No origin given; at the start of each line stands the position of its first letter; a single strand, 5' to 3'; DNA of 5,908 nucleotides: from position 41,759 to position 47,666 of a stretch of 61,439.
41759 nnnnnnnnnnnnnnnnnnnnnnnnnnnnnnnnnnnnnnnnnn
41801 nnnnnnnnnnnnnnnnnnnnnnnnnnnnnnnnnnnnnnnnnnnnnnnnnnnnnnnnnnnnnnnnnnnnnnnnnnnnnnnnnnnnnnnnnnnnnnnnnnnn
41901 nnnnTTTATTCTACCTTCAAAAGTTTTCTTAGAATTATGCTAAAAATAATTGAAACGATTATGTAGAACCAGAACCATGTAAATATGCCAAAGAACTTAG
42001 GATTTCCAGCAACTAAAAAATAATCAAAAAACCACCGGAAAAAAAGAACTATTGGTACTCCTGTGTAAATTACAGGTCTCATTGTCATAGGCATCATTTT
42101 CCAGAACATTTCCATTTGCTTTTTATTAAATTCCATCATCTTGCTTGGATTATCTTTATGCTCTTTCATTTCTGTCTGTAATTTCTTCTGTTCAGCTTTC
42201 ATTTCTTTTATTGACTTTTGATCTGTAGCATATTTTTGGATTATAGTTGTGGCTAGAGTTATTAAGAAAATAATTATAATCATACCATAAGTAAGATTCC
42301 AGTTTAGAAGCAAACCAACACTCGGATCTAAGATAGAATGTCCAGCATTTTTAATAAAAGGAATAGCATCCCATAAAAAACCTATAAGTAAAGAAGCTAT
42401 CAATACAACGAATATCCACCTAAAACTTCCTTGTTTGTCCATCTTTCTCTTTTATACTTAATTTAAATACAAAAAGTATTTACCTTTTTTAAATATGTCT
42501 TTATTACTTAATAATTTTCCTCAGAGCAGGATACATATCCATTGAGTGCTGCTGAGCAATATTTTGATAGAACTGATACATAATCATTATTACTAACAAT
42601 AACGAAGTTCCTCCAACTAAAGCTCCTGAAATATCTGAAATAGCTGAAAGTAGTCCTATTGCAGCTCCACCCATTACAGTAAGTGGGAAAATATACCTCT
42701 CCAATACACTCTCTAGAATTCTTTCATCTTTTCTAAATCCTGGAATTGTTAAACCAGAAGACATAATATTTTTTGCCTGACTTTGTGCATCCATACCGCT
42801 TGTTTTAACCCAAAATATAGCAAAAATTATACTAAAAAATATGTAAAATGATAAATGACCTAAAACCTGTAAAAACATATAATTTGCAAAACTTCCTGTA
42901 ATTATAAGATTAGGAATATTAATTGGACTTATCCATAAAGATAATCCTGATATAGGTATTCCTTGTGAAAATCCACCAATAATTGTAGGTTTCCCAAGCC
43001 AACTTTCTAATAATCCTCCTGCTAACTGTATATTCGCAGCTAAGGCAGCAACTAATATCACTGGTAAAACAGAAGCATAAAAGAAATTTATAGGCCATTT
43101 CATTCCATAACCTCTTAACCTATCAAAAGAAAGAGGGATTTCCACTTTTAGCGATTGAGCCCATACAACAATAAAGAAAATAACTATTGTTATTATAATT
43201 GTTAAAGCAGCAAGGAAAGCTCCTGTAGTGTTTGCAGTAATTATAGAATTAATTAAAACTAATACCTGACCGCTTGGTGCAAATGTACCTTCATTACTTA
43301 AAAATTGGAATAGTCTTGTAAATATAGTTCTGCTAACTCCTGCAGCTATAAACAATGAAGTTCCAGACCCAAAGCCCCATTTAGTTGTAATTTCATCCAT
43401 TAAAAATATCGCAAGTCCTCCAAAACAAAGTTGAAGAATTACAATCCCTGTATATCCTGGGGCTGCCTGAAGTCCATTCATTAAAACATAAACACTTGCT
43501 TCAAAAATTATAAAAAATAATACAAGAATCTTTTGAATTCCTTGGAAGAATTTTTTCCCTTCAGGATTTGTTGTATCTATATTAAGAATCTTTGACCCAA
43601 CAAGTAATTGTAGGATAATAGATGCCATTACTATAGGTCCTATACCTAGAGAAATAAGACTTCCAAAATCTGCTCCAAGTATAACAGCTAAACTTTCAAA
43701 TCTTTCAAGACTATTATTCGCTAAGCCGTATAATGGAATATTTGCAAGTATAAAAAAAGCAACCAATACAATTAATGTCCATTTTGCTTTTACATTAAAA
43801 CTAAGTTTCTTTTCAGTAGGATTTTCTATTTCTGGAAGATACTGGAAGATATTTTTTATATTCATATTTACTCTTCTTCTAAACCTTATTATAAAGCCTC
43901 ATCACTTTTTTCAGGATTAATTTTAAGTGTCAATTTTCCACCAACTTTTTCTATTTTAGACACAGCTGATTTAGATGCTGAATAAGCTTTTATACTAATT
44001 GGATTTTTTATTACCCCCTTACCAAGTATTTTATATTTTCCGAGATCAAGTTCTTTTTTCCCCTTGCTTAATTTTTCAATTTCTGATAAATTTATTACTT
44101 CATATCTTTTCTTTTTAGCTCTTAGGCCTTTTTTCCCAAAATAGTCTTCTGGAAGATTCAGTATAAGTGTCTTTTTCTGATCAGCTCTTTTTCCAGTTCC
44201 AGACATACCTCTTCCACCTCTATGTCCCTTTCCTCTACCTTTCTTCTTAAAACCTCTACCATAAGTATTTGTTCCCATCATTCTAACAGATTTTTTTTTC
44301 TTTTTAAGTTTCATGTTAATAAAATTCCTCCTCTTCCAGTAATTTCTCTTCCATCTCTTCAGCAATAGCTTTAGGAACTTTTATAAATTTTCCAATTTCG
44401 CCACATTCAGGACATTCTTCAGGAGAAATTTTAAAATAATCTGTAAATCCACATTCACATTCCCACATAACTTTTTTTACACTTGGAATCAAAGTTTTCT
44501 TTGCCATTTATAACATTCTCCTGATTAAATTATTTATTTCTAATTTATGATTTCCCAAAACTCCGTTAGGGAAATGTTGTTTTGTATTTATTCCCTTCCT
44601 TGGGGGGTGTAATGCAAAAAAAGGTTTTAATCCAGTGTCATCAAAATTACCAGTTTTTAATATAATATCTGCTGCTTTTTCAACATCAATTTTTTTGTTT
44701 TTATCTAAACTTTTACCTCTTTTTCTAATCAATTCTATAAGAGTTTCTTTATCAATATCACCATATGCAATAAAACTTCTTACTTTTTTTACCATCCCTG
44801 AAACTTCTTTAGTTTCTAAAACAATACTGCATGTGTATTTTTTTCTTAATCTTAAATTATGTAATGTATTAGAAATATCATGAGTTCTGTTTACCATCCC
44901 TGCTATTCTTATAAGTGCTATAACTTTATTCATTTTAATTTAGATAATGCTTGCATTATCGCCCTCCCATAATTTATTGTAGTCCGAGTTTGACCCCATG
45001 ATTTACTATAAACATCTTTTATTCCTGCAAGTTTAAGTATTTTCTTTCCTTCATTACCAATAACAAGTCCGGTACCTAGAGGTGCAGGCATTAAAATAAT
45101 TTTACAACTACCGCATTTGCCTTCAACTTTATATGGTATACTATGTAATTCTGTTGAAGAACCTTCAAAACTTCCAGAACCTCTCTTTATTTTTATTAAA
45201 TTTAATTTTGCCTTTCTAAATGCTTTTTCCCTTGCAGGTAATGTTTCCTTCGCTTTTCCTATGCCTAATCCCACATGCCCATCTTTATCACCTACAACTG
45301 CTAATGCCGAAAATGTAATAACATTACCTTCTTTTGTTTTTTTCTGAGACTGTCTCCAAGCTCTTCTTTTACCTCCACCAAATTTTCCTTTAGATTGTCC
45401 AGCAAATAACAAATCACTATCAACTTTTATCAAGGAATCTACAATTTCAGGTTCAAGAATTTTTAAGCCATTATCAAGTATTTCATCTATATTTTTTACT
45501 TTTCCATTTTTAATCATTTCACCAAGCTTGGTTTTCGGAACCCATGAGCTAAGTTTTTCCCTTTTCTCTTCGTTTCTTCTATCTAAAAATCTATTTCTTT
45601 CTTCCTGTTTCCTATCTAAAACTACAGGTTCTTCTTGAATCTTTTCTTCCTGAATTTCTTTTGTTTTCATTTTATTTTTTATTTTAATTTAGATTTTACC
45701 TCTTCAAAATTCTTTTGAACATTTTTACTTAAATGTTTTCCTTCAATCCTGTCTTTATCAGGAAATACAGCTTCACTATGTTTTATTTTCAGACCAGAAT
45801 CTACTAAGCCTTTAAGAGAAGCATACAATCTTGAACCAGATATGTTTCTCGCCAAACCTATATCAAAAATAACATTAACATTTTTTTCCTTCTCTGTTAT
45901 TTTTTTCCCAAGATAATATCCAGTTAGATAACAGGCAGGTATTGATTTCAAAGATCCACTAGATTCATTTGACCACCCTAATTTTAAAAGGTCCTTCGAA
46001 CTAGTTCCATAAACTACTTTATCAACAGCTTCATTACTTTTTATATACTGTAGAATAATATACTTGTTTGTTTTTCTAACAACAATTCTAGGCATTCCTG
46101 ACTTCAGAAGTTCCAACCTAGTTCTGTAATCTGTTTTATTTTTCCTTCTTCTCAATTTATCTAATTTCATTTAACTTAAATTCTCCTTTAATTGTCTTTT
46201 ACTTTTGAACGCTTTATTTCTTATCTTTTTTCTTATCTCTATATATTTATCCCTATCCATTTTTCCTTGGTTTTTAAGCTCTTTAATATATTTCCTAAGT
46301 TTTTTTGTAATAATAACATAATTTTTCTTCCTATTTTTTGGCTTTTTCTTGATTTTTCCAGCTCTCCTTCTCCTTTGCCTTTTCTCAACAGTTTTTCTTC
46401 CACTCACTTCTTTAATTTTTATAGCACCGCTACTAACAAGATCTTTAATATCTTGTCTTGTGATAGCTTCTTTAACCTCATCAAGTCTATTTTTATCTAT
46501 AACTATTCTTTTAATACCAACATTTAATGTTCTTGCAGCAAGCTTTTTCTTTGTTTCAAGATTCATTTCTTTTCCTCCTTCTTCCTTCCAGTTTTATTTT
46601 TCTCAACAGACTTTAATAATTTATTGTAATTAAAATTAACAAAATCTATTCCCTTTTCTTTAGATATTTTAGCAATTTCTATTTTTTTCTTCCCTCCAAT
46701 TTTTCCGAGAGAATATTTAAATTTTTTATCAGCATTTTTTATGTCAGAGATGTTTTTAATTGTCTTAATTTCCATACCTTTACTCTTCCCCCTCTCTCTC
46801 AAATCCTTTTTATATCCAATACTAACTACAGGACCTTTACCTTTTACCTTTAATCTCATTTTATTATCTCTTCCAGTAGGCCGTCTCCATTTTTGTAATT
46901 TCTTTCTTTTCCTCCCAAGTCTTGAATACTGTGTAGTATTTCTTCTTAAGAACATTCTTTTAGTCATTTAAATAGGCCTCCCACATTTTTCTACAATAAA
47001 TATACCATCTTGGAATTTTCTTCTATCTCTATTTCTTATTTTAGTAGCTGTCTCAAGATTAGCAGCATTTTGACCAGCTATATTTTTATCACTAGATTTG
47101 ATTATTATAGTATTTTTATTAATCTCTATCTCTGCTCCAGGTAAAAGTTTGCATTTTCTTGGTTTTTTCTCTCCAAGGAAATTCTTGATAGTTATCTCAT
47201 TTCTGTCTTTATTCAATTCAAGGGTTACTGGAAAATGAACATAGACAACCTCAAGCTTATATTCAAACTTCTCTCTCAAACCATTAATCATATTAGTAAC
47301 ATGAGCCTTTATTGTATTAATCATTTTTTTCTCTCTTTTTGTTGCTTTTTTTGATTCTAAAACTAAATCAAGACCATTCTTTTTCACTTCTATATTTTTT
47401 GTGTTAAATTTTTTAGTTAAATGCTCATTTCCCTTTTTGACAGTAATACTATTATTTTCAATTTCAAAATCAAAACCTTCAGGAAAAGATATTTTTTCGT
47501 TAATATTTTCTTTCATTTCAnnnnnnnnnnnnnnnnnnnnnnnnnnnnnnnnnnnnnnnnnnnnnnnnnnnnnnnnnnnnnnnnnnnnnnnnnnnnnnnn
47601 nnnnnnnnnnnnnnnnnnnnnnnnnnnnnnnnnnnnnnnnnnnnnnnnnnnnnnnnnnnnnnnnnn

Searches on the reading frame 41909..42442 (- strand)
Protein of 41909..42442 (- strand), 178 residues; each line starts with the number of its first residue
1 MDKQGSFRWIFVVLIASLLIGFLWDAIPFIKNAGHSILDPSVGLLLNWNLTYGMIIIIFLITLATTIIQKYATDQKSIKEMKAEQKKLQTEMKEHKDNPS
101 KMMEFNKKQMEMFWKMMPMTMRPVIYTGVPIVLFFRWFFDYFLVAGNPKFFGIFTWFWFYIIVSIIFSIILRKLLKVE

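Call 62: search_protein_families(library=pfam, proteins=[window:41909-42442:-], max_evalue=0.001)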
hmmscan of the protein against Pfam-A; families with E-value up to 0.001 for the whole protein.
window:41909-42442:- (178 aa): 2 families
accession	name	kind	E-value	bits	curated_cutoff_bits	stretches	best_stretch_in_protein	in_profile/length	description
PF01956.21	EMC3_TMCO1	-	1.4e-09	38.4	27.1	1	37-142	3-112/169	Integral membrane protein EMC3/TMCO1-like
PF01312.24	Bac_export_2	-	0.00027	20.7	24.4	1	11-117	140-244/335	FlhB HrpN YscU SpaS Family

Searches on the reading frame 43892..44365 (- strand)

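Call 62: search_protein_families(library=pfam, proteins=[window:43892-44365:-], max_evalue=0.001)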
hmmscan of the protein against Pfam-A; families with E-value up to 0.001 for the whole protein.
window:43892-44365:- (158 aa): 1 family
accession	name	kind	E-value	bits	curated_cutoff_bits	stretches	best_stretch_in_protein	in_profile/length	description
PF00828.25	Ribosomal_L27A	-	4.8e-12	46.6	21.5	1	90-145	21-71/72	Ribosomal proteins 50S-L15, 50S-L18e, 60S-L27A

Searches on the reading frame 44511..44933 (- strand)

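Call 83: search_protein_families(library=pfam, proteins=[window:44511-44933:-], max_evalue=0.00001)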
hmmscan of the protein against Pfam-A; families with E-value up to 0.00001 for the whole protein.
window:44511-44933:- (141 aa): 1 family
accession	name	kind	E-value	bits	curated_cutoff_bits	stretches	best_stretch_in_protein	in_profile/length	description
PF00327.25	Ribosomal_L30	-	6.8e-09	35.9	23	1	7-53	3-49/51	Ribosomal protein L30p/L7e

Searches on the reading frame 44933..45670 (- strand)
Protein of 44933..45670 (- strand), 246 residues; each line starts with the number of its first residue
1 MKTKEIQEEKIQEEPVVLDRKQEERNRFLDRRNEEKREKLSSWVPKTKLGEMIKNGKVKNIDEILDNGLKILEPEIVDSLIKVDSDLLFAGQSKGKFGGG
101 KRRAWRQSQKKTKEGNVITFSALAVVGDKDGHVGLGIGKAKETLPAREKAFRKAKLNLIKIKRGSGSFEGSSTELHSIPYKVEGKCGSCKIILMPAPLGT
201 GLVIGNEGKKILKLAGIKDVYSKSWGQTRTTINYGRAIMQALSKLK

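Call 83: search_protein_families(library=pfam, proteins=[window:44933-45670:-], max_evalue=0.00001)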
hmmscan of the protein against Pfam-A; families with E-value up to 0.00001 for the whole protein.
window:44933-45670:- (246 aa): 2 families
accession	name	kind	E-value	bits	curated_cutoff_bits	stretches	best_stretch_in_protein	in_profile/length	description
PF03719.21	Ribosomal_S5_C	-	4.3e-21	74.6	21.5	1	184-246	1-62/71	Ribosomal protein S5, C-terminal domain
PF00333.26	Ribosomal_S5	-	8e-19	67.9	27.1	1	107-162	10-65/65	Ribosomal protein S5, N-terminal domain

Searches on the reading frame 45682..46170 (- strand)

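Call 83: search_protein_families(library=pfam, proteins=[window:45682-46170:-], max_evalue=0.00001)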
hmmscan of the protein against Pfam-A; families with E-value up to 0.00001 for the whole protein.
window:45682-46170:- (163 aa): 1 family
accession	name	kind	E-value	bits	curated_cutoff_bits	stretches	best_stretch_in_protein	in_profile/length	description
PF17144.9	Ribosomal_L5e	-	6.3e-22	78.8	27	2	5-96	7-101/163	Ribosomal large subunit proteins 60S L5, and 50S L18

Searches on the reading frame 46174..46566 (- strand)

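Call 83: search_protein_families(library=pfam, proteins=[window:46174-46566:-], max_evalue=0.00001)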
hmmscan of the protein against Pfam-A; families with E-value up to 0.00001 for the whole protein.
window:46174-46566:- (131 aa): 2 families
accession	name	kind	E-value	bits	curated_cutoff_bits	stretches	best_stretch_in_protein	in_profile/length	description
PF01280.26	Ribosomal_L19e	-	7.6e-17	61.4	25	1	2-53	1-52/53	Ribosomal protein L19e, N-terminal domain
PF25476.1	Ribosomal_L19e_C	-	1.4e-06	28.9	25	1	57-130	11-87/91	Ribosomal protein L19e, C-terminal domain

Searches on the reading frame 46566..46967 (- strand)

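Call 83: search_protein_families(library=pfam, proteins=[window:46566-46967:-], max_evalue=0.00001)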
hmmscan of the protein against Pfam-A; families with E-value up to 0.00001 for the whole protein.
window:46566-46967:- (134 aa): 1 family
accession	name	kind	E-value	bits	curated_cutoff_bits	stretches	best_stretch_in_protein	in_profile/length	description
PF01655.23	Ribosomal_L32e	-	7.1e-14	52.5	25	1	5-111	3-108/108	Ribosomal protein L32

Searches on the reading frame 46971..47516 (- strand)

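Call 83: search_protein_families(library=pfam, proteins=[window:46971-47516:-], max_evalue=0.00001)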
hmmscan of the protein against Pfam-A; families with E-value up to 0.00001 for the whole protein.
window:46971-47516:- (182 aa): 1 family
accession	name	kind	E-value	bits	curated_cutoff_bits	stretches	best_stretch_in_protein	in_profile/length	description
PF00347.28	Ribosomal_L6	-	5.6e-18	65.9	27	2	108-171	12-80/80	Ribosomal protein L6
